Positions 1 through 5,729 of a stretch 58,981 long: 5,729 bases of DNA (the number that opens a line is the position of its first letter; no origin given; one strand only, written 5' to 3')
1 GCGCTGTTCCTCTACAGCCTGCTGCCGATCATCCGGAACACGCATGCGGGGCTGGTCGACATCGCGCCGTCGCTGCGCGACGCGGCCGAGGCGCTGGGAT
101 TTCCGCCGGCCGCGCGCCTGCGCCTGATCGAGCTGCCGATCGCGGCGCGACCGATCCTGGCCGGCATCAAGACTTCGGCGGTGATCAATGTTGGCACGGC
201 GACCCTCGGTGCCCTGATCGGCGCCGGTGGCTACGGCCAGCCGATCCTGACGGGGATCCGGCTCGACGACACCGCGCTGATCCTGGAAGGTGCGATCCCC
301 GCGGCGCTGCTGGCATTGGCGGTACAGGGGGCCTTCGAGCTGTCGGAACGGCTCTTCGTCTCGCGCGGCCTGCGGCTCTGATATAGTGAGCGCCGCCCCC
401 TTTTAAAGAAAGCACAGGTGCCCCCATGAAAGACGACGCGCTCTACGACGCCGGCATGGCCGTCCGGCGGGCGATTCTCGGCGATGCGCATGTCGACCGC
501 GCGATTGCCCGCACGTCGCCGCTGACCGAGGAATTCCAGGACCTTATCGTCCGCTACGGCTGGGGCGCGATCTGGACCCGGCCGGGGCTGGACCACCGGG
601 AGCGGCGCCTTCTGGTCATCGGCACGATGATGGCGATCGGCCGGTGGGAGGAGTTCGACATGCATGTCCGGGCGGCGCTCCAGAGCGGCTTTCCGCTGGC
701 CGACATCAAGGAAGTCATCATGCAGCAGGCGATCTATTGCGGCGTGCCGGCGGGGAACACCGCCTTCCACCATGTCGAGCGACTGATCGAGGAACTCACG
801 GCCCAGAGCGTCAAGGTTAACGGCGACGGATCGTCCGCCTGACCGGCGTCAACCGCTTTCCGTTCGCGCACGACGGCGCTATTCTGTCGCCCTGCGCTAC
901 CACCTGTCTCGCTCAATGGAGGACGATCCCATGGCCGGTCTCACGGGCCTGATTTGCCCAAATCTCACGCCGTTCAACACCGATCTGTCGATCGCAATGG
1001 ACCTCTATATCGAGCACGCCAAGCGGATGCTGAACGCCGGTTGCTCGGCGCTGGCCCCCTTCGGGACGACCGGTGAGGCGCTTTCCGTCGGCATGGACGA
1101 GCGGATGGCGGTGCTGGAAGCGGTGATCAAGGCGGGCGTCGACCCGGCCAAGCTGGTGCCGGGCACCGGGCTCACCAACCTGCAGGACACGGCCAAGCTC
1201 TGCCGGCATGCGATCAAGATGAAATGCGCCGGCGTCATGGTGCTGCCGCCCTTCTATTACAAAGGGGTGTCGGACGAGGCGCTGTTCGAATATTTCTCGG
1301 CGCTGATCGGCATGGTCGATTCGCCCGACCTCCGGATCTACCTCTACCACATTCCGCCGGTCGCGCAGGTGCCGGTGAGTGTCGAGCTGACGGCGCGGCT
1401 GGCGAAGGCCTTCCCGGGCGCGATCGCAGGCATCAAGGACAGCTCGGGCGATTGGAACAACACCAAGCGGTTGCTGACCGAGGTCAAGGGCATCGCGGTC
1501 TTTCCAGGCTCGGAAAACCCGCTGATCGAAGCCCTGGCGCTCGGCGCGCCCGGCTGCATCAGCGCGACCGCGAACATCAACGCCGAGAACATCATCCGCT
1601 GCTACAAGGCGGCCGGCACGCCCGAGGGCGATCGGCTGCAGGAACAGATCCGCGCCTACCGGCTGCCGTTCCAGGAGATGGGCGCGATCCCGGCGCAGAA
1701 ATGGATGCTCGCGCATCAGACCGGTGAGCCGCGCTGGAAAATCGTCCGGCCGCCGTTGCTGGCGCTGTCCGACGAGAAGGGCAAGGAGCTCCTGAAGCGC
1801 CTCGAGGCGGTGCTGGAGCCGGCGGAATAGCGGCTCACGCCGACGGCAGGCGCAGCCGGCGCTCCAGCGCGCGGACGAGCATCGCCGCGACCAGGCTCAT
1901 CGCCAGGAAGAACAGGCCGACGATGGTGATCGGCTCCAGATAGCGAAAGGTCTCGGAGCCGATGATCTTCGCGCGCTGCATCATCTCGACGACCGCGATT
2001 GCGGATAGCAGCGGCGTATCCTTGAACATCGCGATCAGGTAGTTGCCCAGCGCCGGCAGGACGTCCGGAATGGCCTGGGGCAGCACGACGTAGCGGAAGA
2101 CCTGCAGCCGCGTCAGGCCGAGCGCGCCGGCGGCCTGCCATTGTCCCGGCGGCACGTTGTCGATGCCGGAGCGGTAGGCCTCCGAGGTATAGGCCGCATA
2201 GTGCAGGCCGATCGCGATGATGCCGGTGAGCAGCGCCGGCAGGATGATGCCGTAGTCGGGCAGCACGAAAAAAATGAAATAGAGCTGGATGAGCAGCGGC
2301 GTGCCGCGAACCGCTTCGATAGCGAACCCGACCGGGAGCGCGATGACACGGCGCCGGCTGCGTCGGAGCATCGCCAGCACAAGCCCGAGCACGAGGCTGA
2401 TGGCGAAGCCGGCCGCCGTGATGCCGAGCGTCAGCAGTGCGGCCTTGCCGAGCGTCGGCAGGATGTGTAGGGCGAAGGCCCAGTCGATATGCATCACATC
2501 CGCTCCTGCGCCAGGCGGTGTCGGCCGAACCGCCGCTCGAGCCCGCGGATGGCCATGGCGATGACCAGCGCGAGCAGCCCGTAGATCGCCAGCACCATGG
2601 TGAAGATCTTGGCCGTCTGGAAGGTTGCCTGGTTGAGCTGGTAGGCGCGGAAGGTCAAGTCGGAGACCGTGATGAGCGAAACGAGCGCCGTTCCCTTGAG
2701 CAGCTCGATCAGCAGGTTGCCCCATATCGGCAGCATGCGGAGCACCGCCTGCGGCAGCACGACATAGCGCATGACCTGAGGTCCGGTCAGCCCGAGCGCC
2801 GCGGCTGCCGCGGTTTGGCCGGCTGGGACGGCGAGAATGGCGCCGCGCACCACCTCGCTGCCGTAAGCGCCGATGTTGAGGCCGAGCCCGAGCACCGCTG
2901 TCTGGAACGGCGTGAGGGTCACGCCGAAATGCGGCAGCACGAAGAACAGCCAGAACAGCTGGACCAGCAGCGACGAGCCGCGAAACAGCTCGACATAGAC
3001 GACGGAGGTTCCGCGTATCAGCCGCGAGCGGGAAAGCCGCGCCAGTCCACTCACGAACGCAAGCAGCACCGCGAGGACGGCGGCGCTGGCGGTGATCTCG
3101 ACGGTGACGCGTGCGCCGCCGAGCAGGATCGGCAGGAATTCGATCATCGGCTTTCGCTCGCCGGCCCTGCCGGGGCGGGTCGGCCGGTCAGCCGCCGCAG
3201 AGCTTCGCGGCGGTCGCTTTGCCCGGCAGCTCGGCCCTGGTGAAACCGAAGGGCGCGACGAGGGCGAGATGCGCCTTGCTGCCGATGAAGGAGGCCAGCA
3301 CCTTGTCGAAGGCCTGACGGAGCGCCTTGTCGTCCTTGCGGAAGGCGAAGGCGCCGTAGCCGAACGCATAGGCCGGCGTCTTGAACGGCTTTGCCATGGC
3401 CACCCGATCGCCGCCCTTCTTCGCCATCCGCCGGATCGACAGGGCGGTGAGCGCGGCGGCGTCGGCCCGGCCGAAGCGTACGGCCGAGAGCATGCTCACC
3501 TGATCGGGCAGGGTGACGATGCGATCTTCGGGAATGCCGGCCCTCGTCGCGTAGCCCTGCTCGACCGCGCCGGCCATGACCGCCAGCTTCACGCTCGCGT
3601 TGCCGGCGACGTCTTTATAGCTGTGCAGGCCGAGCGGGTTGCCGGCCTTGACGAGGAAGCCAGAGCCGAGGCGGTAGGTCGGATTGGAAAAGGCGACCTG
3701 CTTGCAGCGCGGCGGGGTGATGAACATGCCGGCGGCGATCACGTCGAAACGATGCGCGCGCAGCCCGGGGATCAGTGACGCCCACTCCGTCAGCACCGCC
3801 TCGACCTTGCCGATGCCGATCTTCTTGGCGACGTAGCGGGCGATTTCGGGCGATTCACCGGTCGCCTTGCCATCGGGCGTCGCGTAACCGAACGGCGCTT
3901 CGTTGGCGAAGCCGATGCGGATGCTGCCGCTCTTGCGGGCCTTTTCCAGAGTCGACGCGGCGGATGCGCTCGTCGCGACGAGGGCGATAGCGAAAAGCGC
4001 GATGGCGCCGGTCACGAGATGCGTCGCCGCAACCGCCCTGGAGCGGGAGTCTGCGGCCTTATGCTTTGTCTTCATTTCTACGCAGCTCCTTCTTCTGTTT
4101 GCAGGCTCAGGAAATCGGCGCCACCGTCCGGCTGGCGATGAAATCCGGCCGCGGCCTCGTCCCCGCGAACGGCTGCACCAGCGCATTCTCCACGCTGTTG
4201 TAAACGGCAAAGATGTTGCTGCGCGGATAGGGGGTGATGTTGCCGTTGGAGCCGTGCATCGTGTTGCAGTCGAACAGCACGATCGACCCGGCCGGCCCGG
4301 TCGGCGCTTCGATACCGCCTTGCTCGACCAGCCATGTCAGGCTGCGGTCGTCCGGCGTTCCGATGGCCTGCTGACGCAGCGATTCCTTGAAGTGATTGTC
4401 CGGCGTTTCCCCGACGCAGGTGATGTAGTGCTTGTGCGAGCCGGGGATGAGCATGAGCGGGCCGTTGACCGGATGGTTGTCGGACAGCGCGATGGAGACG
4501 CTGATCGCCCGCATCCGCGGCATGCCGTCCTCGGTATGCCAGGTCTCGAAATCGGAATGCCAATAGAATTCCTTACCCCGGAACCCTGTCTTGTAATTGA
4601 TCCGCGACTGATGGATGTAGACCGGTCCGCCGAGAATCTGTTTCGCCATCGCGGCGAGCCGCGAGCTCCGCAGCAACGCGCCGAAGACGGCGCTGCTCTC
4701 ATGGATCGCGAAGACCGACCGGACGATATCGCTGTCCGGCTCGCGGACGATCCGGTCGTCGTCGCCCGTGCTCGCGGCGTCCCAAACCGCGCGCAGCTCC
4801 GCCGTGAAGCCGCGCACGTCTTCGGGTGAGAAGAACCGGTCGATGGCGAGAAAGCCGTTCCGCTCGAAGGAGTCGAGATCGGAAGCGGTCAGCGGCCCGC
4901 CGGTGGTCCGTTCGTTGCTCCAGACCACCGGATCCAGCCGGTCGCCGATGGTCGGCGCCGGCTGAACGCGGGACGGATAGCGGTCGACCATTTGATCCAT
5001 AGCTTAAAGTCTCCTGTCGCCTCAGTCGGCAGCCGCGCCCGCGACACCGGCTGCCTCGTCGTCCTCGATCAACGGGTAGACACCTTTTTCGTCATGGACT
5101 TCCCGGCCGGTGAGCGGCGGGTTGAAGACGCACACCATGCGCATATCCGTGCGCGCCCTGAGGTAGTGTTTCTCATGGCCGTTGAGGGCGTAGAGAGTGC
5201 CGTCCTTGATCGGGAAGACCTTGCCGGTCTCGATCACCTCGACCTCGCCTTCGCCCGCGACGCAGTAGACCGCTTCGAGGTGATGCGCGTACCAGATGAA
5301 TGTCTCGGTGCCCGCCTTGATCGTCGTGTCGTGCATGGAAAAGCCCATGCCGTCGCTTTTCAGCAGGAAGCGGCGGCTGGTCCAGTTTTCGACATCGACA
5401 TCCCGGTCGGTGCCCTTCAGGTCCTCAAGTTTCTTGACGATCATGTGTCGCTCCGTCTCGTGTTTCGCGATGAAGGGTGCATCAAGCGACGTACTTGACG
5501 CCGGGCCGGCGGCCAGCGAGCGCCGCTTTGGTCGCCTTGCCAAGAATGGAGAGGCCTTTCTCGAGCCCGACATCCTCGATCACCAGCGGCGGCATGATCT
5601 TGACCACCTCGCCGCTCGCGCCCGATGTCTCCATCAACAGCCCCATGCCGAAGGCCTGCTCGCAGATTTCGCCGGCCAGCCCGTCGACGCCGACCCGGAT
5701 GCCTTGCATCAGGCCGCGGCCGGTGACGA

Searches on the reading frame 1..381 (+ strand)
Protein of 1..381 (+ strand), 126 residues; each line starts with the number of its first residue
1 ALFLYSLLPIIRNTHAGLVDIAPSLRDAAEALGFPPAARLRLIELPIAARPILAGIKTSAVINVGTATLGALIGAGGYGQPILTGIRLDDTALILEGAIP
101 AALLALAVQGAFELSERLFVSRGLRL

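Call 103: search_protein_families(library=pfam, proteins=[window:1-381:+], max_evalue=0.00001)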
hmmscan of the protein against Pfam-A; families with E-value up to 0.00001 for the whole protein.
window:1-381:+ (126 aa): 1 family
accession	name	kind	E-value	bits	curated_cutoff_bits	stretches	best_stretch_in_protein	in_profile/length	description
PF00528.27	BPD_transp_1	-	3.1e-13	50.3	26.4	1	2-108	60-167/184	Binding-protein-dependent transport system inner membrane component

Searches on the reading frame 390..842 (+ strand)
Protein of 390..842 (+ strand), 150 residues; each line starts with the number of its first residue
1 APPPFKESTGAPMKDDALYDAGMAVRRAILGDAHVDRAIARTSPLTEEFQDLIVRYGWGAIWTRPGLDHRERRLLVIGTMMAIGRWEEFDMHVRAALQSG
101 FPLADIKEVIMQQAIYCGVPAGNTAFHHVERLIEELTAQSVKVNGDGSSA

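Call 103: search_protein_families(library=pfam, proteins=[window:390-842:+], max_evalue=0.00001)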
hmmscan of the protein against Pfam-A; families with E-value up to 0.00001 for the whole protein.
window:390-842:+ (150 aa): 1 family
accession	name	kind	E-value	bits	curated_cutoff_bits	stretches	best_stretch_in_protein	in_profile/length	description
PF02627.25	CMD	-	6.6e-19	68.1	23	1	48-127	2-80/84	Carboxymuconolactone decarboxylase family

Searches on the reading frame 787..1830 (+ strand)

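Call 103: search_protein_families(library=pfam, proteins=[window:787-1830:+], max_evalue=0.00001)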
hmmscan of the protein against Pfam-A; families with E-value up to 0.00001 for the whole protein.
window:787-1830:+ (347 aa): 1 family
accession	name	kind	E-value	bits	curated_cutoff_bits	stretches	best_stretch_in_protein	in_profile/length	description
PF00701.28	DHDPS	-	2.4e-38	132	22.1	1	53-341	3-288/289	Dihydrodipicolinate synthetase family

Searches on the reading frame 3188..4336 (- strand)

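Call 103: search_protein_families(library=pfam, proteins=[window:3188-4336:-], max_evalue=0.00001)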
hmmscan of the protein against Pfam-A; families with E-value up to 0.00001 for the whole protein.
window:3188-4336:- (382 aa): 1 family
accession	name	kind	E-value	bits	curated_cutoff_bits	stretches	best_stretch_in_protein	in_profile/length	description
PF00497.25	SBP_bac_3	-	5e-28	97.9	26.4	1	139-351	1-117/132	Bacterial extracellular solute-binding proteins, family 3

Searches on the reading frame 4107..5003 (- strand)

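Call 103: search_protein_families(library=pfam, proteins=[window:4107-5003:-], max_evalue=0.00001)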
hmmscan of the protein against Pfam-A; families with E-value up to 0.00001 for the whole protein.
window:4107-5003:- (298 aa): 1 family
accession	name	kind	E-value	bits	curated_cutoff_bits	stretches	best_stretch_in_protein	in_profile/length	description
PF05721.19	PhyH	-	1.5e-35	123.9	22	1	46-261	1-211/213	Phytanoyl-CoA dioxygenase (PhyH)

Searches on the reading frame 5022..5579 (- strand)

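Call 103: search_protein_families(library=pfam, proteins=[window:5022-5579:-], max_evalue=0.00001)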
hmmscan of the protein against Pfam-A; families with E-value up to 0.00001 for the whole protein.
window:5022-5579:- (185 aa): 2 families
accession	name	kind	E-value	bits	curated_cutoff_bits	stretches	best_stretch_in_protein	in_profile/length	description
PF06339.18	Ectoine_synth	-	9.6e-63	210.6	27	1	46-170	1-125/127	Ectoine synthase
PF07883.17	Cupin_2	-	7.6e-07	29.2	27.2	1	86-152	4-70/70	Cupin domain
